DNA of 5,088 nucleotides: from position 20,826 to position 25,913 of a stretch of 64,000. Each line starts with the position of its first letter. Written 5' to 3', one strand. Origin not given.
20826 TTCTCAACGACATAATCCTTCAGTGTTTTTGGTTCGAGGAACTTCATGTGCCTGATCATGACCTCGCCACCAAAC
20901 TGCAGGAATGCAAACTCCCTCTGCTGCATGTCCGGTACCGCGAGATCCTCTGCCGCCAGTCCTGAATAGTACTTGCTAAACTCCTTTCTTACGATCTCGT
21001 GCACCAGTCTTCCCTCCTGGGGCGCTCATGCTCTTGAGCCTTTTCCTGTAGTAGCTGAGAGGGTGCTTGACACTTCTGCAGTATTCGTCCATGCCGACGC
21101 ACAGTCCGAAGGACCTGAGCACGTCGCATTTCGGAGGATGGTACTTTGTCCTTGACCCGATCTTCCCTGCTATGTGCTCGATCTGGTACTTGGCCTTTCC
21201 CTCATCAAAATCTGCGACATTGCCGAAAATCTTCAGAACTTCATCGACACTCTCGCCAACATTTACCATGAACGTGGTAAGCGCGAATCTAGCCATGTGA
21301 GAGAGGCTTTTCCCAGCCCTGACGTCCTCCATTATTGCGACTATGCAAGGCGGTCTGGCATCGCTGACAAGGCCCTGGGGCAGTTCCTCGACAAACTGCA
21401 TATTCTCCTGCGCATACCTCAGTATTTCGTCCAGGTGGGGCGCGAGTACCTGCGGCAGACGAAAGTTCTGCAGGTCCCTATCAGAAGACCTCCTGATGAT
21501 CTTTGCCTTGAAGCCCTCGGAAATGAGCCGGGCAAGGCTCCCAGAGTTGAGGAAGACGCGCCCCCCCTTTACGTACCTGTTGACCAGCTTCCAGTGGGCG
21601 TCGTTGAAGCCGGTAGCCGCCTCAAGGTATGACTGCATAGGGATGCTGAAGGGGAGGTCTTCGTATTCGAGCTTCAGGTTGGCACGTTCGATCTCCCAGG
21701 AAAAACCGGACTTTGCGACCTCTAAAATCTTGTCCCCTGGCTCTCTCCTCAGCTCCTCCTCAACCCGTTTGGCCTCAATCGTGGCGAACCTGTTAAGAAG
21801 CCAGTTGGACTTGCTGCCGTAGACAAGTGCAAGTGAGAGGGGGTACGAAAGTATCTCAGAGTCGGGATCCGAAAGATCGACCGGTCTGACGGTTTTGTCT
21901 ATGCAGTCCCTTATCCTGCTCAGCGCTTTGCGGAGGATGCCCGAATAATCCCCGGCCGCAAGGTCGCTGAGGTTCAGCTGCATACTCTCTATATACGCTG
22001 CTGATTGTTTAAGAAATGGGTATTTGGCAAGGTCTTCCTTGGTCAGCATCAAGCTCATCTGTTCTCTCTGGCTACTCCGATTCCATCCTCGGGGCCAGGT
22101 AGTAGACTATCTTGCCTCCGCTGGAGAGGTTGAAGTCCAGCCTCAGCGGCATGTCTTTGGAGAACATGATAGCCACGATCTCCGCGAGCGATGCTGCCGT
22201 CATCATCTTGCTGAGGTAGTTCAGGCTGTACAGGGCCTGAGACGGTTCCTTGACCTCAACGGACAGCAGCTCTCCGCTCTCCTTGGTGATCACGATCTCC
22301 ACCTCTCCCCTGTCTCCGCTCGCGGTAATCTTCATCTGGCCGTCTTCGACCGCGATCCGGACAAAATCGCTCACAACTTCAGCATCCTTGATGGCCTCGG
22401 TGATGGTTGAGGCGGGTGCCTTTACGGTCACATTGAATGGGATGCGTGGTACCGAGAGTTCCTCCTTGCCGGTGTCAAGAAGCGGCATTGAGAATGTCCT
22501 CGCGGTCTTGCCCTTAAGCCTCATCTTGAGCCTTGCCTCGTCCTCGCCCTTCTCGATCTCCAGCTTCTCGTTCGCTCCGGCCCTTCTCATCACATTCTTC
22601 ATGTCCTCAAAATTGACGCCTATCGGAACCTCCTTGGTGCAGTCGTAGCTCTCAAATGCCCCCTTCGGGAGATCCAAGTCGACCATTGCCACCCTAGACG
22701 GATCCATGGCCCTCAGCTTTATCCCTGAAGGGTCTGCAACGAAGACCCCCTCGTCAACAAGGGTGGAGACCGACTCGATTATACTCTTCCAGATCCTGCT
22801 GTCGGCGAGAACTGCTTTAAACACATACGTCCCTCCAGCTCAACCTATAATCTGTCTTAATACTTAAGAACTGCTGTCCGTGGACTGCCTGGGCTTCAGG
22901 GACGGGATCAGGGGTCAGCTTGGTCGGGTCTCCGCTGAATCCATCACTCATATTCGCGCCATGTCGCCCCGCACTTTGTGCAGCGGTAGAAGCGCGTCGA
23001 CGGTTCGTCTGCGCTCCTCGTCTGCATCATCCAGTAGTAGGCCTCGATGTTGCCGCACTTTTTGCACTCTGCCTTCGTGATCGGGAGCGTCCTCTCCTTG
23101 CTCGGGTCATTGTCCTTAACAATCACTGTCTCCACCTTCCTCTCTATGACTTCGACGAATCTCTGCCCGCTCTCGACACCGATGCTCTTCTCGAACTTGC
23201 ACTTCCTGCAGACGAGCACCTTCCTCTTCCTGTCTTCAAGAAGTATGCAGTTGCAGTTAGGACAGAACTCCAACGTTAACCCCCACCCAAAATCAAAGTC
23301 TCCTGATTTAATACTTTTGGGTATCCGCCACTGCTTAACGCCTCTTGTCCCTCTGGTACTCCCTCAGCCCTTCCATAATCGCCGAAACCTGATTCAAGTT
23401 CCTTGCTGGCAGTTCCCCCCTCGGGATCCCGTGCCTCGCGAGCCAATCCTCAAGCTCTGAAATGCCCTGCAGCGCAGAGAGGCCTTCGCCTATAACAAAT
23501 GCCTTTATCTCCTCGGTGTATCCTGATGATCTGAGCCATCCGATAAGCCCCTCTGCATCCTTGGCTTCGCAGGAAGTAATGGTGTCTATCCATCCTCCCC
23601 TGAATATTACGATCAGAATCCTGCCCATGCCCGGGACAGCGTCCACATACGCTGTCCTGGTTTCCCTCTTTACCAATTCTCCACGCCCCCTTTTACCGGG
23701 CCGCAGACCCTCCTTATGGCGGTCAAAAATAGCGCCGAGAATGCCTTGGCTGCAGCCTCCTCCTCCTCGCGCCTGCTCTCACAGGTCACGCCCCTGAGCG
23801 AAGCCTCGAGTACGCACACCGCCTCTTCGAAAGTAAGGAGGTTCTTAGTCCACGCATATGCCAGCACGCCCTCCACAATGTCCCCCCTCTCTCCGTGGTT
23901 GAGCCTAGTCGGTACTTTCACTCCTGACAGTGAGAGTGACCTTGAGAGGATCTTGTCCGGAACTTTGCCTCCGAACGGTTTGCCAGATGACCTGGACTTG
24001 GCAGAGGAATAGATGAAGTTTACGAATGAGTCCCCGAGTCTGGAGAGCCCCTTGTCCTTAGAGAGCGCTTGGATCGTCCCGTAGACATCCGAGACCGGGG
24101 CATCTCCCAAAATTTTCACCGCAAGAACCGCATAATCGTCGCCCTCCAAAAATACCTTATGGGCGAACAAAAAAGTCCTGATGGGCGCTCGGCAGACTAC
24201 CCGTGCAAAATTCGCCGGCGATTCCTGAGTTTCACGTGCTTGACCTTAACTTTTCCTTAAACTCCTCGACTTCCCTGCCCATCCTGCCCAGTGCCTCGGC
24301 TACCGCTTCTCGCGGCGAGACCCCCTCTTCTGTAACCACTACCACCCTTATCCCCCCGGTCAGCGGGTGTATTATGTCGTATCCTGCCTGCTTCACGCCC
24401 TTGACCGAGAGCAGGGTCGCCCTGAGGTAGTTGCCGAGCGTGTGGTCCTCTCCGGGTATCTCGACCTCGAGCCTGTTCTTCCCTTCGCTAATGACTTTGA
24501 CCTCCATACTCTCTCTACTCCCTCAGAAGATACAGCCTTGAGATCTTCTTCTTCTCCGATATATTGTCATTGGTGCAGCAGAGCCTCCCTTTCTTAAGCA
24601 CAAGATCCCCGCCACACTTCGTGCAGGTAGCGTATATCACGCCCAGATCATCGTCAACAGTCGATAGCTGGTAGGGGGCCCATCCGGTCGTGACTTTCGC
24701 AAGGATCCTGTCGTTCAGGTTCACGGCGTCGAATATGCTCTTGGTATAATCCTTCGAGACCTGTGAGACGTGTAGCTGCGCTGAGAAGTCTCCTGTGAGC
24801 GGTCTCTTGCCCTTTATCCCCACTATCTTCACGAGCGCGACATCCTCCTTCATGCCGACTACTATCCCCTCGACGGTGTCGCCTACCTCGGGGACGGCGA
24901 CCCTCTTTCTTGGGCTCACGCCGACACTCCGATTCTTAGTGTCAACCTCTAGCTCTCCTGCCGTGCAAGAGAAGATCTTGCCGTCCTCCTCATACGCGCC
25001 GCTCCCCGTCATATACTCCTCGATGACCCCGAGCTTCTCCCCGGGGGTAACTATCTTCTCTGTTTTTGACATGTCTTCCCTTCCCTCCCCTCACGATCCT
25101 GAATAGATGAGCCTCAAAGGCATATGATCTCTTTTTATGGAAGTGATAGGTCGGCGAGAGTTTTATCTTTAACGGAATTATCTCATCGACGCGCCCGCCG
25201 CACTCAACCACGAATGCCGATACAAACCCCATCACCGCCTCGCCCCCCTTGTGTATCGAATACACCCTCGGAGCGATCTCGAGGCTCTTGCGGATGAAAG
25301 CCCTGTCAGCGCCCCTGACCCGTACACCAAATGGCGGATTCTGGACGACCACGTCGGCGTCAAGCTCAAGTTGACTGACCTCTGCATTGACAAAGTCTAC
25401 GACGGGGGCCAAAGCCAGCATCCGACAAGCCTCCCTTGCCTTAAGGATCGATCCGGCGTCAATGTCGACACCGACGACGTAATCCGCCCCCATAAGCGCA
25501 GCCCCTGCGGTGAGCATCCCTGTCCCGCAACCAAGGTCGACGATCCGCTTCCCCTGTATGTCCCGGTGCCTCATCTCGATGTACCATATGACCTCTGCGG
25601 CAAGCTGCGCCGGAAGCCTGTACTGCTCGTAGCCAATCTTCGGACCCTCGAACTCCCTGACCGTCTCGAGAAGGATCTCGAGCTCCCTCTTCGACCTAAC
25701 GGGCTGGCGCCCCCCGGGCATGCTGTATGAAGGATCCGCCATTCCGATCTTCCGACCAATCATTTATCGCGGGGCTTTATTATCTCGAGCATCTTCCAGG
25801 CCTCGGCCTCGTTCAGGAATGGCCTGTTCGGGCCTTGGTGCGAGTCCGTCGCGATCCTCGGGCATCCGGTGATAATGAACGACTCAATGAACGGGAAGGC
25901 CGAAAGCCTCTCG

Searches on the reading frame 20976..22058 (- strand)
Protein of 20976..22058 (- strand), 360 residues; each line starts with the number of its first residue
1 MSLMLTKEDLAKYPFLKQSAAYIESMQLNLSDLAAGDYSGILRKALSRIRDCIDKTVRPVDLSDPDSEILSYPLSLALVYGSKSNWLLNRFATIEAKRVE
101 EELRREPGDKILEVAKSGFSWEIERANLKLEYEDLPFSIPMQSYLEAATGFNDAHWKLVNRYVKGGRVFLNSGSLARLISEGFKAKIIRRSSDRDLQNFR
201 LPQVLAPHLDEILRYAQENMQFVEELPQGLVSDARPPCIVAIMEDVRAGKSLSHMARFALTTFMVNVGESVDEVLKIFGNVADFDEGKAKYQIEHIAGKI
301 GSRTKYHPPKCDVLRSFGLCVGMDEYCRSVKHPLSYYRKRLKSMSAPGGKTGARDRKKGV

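Call 27: search_protein_families(library=pfam, proteins=[window:20976-22058:-], max_evalue=0.00001)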
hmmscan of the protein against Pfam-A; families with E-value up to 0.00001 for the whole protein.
window:20976-22058:- (360 aa): 1 family
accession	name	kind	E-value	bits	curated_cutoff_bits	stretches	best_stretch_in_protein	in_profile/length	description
PF04104.19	DNA_primase_lrg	-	3.9e-29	102.2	22.4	1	137-321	3-205/266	Eukaryotic and archaeal DNA primase, large subunit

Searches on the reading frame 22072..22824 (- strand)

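Call 27: search_protein_families(library=pfam, proteins=[window:22072-22824:-], max_evalue=0.00001)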
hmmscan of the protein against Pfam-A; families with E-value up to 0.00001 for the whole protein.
window:22072-22824:- (250 aa): 3 families
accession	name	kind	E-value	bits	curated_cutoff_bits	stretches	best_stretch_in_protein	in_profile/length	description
PF00705.23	PCNA_N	-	2.2e-20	73.1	20.3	1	1-104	1-104/127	Proliferating cell nuclear antigen, N-terminal domain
PF02747.20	PCNA_C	-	1.3e-17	64.6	23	1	125-245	2-127/128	Proliferating cell nuclear antigen, C-terminal domain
PF02144.21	Rad1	-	7.7e-07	28.9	24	0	126-219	144-243/257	Repair protein Rad1/Rec1/Rad17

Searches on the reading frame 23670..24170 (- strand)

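Call 27: search_protein_families(library=pfam, proteins=[window:23670-24170:-], max_evalue=0.00001)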
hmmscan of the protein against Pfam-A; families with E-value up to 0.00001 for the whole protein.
window:23670-24170:- (166 aa): 1 family
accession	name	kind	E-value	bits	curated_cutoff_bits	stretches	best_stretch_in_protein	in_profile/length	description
PF11469.13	Ribonucleas_3_2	-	5.9e-23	82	25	1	40-150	1-112/119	Ribonuclease III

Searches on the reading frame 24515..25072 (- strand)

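Call 27: search_protein_families(library=pfam, proteins=[window:24515-25072:-], max_evalue=0.00001)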
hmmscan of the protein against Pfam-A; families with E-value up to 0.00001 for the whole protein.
window:24515-25072:- (185 aa): 1 family
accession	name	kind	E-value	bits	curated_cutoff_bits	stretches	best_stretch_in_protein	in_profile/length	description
PF14382.12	ECR1_N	-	3.7e-13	49.5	27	1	7-44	1-38/38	Exosome complex exonuclease RRP4 N-terminal region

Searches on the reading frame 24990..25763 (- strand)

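Call 27: search_protein_families(library=pfam, proteins=[window:24990-25763:-], max_evalue=0.00001)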
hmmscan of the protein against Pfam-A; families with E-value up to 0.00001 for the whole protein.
window:24990-25763:- (257 aa): 6 families
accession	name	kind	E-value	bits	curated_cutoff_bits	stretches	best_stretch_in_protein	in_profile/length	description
PF06325.19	PrmA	-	2.3e-10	40.9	22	1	69-142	160-233/296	Ribosomal protein L11 methyltransferase (PrmA)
PF05175.20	MTS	-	2.8e-10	40.5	23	1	70-149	31-112/170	Methyltransferase small domain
PF13847.12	Methyltransf_31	-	3.9e-09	36.8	27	1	71-159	4-92/145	Methyltransferase domain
PF13649.12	Methyltransf_25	-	2.1e-08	35.2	27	1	74-140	1-69/97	Methyltransferase domain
PF01170.24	UPF0020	-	8.2e-08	32.6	22.3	1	49-152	7-138/197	RMKL-like, methyltransferase domain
PF08241.18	Methyltransf_11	-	4.6e-06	27.6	21.2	1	75-139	1-64/95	Methyltransferase domain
